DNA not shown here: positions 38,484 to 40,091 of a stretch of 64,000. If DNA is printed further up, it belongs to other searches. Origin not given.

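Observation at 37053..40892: Complete gene cluster for the alternative archaeal mevalonate pathway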

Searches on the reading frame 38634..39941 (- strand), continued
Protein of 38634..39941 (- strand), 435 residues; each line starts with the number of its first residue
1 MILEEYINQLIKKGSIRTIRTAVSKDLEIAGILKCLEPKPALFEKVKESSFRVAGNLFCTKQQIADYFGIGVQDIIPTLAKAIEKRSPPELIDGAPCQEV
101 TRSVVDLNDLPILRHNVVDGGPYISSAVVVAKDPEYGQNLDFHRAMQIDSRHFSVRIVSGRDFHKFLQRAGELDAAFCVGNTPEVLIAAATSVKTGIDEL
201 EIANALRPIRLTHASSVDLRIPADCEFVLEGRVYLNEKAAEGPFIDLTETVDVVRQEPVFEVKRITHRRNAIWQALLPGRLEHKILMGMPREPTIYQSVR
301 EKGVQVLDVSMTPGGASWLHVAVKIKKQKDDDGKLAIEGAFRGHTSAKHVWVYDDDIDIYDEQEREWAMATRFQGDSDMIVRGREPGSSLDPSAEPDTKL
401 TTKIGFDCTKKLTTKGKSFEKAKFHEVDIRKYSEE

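Call 45: list_cluster_members(proteins=[P0255, P0259, P0258, P0252, P0278, P0291, P0285, P0273, P0289, P0253])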
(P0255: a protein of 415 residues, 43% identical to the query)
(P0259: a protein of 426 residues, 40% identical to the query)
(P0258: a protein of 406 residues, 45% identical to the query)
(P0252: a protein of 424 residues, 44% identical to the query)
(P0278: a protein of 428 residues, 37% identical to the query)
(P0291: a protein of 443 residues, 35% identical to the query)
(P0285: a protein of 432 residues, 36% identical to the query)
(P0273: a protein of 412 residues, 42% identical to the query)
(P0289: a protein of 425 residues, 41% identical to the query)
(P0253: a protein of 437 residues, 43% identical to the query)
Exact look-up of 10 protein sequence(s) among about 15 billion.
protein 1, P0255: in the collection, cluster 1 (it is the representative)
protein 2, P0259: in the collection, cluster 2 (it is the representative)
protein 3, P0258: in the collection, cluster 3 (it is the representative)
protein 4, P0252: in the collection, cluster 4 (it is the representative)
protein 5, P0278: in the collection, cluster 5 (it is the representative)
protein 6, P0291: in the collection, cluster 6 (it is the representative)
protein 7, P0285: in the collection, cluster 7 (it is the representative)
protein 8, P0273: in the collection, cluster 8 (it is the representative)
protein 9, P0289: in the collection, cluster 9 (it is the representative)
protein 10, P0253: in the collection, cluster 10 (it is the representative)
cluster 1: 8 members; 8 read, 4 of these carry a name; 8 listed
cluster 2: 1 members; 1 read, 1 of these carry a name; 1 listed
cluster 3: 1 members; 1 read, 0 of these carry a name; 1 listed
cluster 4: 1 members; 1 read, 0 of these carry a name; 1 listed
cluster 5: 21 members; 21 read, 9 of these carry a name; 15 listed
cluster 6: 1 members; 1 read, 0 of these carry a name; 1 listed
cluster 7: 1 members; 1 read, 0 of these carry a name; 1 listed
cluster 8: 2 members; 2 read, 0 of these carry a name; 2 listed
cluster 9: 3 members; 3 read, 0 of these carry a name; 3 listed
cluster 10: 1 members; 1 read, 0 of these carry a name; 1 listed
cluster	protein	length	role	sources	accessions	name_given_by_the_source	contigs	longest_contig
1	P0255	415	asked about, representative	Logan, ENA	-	-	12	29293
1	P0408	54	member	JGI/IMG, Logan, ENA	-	hypothetical protein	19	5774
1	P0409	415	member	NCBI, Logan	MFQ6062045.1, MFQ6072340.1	MAG: UbiD family decarboxylase [Methanosarcinales archaeon]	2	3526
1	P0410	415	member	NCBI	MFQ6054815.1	MAG: UbiD family decarboxylase [Methanosarcinales archaeon]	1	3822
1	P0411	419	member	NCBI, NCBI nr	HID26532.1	MAG TPA: UbiD family decarboxylase, partial [Methanosarcinales archaeon] | UbiD family decarboxylase [Methanosarcinales archaeon]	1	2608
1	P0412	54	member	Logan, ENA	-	-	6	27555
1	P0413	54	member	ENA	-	-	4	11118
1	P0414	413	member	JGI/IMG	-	-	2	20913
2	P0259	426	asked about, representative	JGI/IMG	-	UbiD family decarboxylase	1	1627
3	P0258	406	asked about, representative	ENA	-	-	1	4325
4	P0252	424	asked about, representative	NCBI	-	-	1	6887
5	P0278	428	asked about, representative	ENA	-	-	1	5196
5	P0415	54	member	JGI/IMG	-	hypothetical protein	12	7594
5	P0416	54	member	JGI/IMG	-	hypothetical protein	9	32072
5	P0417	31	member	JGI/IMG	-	hypothetical protein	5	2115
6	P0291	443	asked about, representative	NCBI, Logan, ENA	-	-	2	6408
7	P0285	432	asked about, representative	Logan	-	-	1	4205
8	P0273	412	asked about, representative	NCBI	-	-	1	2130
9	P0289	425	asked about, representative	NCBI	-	-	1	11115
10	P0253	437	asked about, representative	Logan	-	-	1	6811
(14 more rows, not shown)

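Call 47: find_related_loci(query=A1, collection=genome_contigs, flank=10000)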
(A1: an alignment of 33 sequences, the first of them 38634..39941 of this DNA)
Query A1 (435 aa) in genome_contigs; peptide patterns used: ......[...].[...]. (x = any residue, [..] = any of these).
599 stretches matched a pattern (row limit reached: there are more); 589 encode a relative of the query (tblastn E <= 1e-3); the best 80 are kept; 80 distinct loci.
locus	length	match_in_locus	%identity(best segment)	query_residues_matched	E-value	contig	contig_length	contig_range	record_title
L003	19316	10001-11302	72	1-434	0e+0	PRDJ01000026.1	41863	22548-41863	MAG: Candidatus Thorarchaeota archaeon isolate OWC5 Thor_OWC5_026, whole genome shotgun sequence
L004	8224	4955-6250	73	1-432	0e+0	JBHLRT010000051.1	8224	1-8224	MAG: Candidatus Thorarchaeota archaeon isolate TM1S.7 TM1S.7@21966, whole genome shotgun sequence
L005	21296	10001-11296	72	1-432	0e+0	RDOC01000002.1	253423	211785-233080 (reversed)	MAG: Candidatus Thorarchaeota archaeon isolate SZ_4_bin3.344 NODE_2_length_253423_cov_16.366230, whole genome shotgun se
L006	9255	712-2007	70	1-432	0e+0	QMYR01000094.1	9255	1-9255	MAG: Candidatus Thorarchaeota archaeon isolate B65_G9 B65_Guay9_scaffold_10004, whole genome shotgun sequence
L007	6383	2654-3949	71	1-432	0e+0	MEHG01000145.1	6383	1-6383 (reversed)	MAG: Candidatus Thorarchaeota archaeon AB_25 ThorAB25_contig000145, whole genome shotgun sequence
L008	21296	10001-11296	71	1-432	0e+0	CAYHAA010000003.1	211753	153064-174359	MAG TPA_asm: uncultured archaeon isolate ERP119294_co1_301 genome assembly, contig: NODE_67_length_211753_cov_90.157356,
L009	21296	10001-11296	72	1-432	0e+0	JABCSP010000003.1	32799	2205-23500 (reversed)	MAG: Candidatus Thorarchaeota archaeon isolate HM4_26_B25 NODE_206_length_32799_cov_0.475453, whole genome shotgun seque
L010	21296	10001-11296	71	1-432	0e+0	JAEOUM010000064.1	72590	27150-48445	MAG: Candidatus Thorarchaeota archaeon isolate FT5_021 k127_18941331, whole genome shotgun sequence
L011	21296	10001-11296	69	1-432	0e+0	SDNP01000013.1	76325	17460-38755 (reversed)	MAG: Candidatus Thorarchaeota archaeon isolate TEKIR_14 Tekir-sed17-282, whole genome shotgun sequence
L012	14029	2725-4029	66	1-435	0e+0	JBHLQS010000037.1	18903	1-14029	MAG: Candidatus Thorarchaeota archaeon isolate QM1B.10 QM1B.10@9582, whole genome shotgun sequence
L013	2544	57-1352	66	1-432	0e+0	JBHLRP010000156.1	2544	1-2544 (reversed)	MAG: Candidatus Thorarchaeota archaeon isolate TM1S.110 TM1S.110@205151, whole genome shotgun sequence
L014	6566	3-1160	73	47-432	0e+0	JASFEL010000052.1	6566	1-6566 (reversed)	MAG: Candidatus Thorarchaeota archaeon isolate D0606M12metaG_Bin_332 D0606M12metaG_FD_scaffold_3784_c1, whole genome sho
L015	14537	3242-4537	66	1-432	0e+0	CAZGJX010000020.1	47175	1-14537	MAG TPA_asm: uncultured archaeon isolate binchicken_co228_481 genome assembly, contig: NODE_804_length_47175_cov_7.32652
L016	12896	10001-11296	66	1-432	0e+0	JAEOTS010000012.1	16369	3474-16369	MAG: Promethearchaeota archaeon isolate YT5_023 k127_2119317, whole genome shotgun sequence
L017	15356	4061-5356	66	1-432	0e+0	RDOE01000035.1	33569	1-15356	MAG: Promethearchaeota archaeon isolate SZ_4_bin8.338 NODE_36_length_33569_cov_3.290846, whole genome shotgun sequence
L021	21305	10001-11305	64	1-435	0e+0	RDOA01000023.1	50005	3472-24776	MAG: Promethearchaeota archaeon isolate DZG_bin1.240 NODE_23_length_50005_cov_23.075288, whole genome shotgun sequence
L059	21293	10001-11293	56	1-432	4e-160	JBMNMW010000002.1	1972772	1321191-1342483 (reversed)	MAG: Brevefilum sp. isolate SBF912LR0HQ0001 contig_44653, whole genome shotgun sequence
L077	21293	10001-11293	54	3-432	1e-148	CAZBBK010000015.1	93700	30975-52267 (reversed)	MAG TPA_asm: uncultured Gemmatimonadota bacterium isolate binchicken_co65_262 genome assembly, contig: NODE_730_length_9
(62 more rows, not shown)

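Call 57: list_cluster_members(proteins=[P0358, P0388, P0367, P0350, P0347, P0378, P0337, P0312, P0346, P0299])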
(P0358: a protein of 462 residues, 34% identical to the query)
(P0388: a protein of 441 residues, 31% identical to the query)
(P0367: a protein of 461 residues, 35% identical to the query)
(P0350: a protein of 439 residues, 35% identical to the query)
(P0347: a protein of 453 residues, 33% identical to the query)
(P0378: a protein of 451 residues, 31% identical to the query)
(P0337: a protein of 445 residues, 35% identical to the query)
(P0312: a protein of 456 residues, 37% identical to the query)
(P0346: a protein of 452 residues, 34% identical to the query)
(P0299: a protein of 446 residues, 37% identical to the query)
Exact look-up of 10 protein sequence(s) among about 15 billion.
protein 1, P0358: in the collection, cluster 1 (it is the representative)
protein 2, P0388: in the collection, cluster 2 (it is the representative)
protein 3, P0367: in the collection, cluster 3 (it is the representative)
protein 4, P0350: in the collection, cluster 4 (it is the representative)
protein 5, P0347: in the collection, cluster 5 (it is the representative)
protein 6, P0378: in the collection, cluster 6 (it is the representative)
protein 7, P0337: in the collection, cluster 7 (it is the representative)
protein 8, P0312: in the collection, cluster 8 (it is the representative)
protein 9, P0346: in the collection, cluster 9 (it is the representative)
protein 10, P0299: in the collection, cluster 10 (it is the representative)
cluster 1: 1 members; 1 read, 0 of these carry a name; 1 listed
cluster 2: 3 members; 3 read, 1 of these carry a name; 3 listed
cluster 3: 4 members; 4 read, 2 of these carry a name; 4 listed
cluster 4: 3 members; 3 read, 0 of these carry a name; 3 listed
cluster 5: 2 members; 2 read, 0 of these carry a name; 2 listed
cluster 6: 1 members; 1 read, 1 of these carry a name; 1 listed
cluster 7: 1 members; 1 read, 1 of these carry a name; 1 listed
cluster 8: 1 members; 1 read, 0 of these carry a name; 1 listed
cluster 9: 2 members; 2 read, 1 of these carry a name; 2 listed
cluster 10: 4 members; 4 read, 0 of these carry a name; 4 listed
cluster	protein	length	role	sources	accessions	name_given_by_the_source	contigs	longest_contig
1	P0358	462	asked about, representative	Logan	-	-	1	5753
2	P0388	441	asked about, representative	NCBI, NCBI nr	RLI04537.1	UbiD family decarboxylase [Candidatus Bathyarchaeota archaeon] | MAG: UbiD family decarboxylase [Candidatus Bathyarchaeota archaeon]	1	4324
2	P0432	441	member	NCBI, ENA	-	-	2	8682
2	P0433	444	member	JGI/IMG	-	-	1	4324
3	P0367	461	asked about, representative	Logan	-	-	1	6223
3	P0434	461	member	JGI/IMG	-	2,5-furandicarboxylate decarboxylase 1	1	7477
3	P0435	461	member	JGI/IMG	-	2,5-furandicarboxylate decarboxylase 1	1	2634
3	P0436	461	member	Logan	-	-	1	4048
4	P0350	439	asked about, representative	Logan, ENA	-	-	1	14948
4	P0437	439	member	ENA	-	-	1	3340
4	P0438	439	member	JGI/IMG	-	-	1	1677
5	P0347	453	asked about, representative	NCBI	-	-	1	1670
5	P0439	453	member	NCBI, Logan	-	-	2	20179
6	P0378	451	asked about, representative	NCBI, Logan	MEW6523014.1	MAG: UbiD family decarboxylase [Bacillota bacterium]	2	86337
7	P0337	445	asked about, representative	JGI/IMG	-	UbiD family decarboxylase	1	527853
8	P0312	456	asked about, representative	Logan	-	-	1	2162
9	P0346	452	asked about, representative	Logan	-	-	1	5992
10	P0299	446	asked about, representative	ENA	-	-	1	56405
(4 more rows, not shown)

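Call 60: find_encoding_contigs(protein=P0026, flank=8000, max_places=2)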
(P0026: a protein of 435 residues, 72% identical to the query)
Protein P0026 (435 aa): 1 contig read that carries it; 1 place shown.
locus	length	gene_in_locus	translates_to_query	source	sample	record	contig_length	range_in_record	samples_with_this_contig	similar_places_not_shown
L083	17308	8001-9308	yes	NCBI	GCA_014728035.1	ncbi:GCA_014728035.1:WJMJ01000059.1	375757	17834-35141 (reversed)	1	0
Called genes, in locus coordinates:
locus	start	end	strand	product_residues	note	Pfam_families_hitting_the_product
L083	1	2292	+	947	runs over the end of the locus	PF00270:DEAD, PF04851:ResIII, PF00271:Helicase_C, PF19306:WHD_Lhr, PF08494:DEAD_assoc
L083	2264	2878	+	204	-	PF03193:RsgA_GTPase (faint), PF01926:MMR_HSR1, PF02421:FeoB_N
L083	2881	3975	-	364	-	PF09822:ABC_transp_aux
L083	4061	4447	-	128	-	-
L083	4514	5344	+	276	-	PF00149:Metallophos (weak)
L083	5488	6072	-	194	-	PF09895:DUF2122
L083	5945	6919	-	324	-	PF00145:DNA_methylase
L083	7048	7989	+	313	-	PF00288:GHMP_kinases_N, PF08544:GHMP_kinases_C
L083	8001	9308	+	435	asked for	PF20695:UbiD_N, PF01977:UbiD, PF20696:UbiD_C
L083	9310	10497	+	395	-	PF04412:AcnX, PF28403:AcnX_2nd, PF28406:AcnX_3rd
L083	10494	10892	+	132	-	PF01989:AcnX_swivel_put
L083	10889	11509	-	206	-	PF00318:Ribosomal_S2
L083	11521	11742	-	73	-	PF01194:RNA_pol_N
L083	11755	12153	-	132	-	PF00380:Ribosomal_S9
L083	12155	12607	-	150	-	PF00572:Ribosomal_L13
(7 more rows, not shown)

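Call 61: find_encoding_contigs(protein=P0047, flank=8000, max_places=2)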
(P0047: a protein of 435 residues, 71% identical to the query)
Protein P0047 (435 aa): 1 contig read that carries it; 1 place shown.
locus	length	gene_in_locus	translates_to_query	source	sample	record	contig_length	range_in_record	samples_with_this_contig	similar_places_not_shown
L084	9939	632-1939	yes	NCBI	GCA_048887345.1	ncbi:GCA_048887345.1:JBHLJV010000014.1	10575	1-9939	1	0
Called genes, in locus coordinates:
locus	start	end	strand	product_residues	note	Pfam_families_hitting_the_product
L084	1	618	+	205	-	PF08544:GHMP_kinases_C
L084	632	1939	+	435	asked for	PF20695:UbiD_N, PF01977:UbiD, PF20696:UbiD_C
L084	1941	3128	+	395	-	PF04412:AcnX, PF28403:AcnX_2nd, PF28406:AcnX_3rd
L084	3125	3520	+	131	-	PF01989:AcnX_swivel_put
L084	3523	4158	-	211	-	PF00318:Ribosomal_S2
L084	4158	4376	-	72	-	PF01194:RNA_pol_N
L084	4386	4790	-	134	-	PF00380:Ribosomal_S9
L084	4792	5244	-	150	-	PF00572:Ribosomal_L13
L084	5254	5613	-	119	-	PF17135:Ribosomal_L18, PF00828:Ribosomal_L27A (weak)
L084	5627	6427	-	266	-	PF01193:RNA_pol_L, PF01000:RNA_pol_A_bac, PF12838:Fer4_7 (weak), PF12837:Fer4_6 (weak), PF13237:Fer4_10 (weak), PF00037:Fer4 (weak), PF13187:Fer4_9 (weak)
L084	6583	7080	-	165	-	PF00025:Arf, PF00071:Ras, PF01926:MMR_HSR1 (weak), PF08477:Roc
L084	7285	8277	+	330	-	PF00465:Fe-ADH, PF13685:Fe-ADH_2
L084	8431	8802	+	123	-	PF01248:Ribosomal_L7Ae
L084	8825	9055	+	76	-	PF01200:Ribosomal_S28e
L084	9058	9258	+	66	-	PF01246:Ribosomal_L24e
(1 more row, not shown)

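Call 65: search_protein_families(library=pfam, proteins=[L021:6881-8509:+, L021:8629-9909:+, L021:13850-14665:+, L021:14675-15799:+, L021:15813-16370:-, L021:16406-17389:-, L021:17484-18593:-, L059:6709-7521:-, L059:7738-8913:-, L059:13393-15714:+], max_evalue=0.00001)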
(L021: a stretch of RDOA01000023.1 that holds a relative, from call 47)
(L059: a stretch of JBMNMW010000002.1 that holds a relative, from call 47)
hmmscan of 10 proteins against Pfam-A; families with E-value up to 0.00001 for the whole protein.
L021:6881-8509:+ (542 aa): 3 families
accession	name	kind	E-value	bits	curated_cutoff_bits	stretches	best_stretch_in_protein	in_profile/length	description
PF01154.23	HMG_CoA_synt_N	-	7.5e-22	78.5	25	1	10-174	4-171/174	Hydroxymethylglutaryl-coenzyme A synthase N terminal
PF08540.16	HMG_CoA_synt_C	-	9.6e-10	39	25.1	1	233-386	68-207/280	Hydroxymethylglutaryl-coenzyme A synthase C terminal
PF08545.16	ACP_syn_III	-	1.9e-06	28.1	24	1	115-175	1-64/80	3-Oxoacyl-[acyl-carrier-protein (ACP)] synthase III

L021:8629-9909:+ (426 aa): 1 family
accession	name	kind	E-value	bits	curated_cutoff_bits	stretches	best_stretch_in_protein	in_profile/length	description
PF00368.23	HMG-CoA_red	-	1.8e-107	360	27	1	16-380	2-367/368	Hydroxymethylglutaryl-coenzyme A reductase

L021:13850-14665:+ (271 aa): 1 family
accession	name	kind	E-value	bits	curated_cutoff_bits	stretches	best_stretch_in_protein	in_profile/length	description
PF00696.33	AA_kinase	-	3.4e-27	96.1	24.9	1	9-246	4-234/234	Amino acid kinase family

L021:14675-15799:+ (374 aa): 2 families
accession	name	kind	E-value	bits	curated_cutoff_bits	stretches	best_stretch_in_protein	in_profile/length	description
PF01070.24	FMN_dh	-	2.4e-14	53.6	24.9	1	192-358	209-346/350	FMN-dependent dehydrogenase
PF01645.23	Glu_synthase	-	8.9e-06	25.5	20.4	0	280-311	274-305/369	Conserved region in glutamate synthase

L021:15813-16370:- (185 aa): 1 family
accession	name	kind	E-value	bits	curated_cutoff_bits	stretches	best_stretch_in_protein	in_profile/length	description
PF02441.25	Flavoprotein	-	2.1e-47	161.2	22.7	1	1-172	1-162/162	Flavoprotein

L021:16406-17389:- (327 aa): 1 family
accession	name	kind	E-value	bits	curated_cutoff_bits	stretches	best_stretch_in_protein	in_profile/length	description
PF00348.22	polyprenyl_synt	-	1.1e-50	172.6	27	1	9-274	3-249/251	Polyprenyl synthetase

L021:17484-18593:- (369 aa): 5 families
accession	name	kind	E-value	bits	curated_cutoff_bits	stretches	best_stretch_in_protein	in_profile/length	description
PF13738.12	Pyr_redox_3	-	2.9e-10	40.3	30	0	94-146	81-133/305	Pyridine nucleotide-disulphide oxidoreductase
PF01494.25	FAD_binding_3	-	3.1e-10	40.2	22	1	5-293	3-309/349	FAD binding domain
PF01266.30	DAO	-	1.3e-07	32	27.9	0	5-50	1-46/353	FAD dependent oxidoreductase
PF07992.20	Pyr_redox_2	-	1.3e-06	28.5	26.1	1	4-152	1-114/291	Pyridine nucleotide-disulphide oxidoreductase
PF04820.20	Trp_halogenase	-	6e-06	25.8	21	0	232-293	284-345/458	Tryptophan halogenase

L059:6709-7521:- (270 aa): 1 family
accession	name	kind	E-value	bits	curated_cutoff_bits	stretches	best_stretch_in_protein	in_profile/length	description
PF09858.14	DUF2085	-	6.4e-20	71.8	25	1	49-147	1-88/90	Predicted membrane protein (DUF2085)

L059:7738-8913:- (391 aa): 4 families
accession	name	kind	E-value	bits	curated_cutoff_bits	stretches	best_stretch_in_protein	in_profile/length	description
PF00248.27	Aldo_ket_red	-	3.6e-39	135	24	1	24-275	2-272/291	Aldo/keto reductase family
PF13534.11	Fer4_17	-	4.4e-09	37.2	22.2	1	308-373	2-60/61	4Fe-4S dicluster domain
PF13187.11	Fer4_9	-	1.3e-08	35.1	27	1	308-372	2-50/52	4Fe-4S dicluster domain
PF13183.11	Fer4_8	-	8.7e-08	33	27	1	308-373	5-68/68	4Fe-4S dicluster domain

L059:13393-15714:+ (773 aa): 1 family
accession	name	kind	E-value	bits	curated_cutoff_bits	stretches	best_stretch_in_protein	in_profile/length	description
PF04773.18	FecR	-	1.2e-07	32.6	24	1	255-346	3-95/97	FecR protein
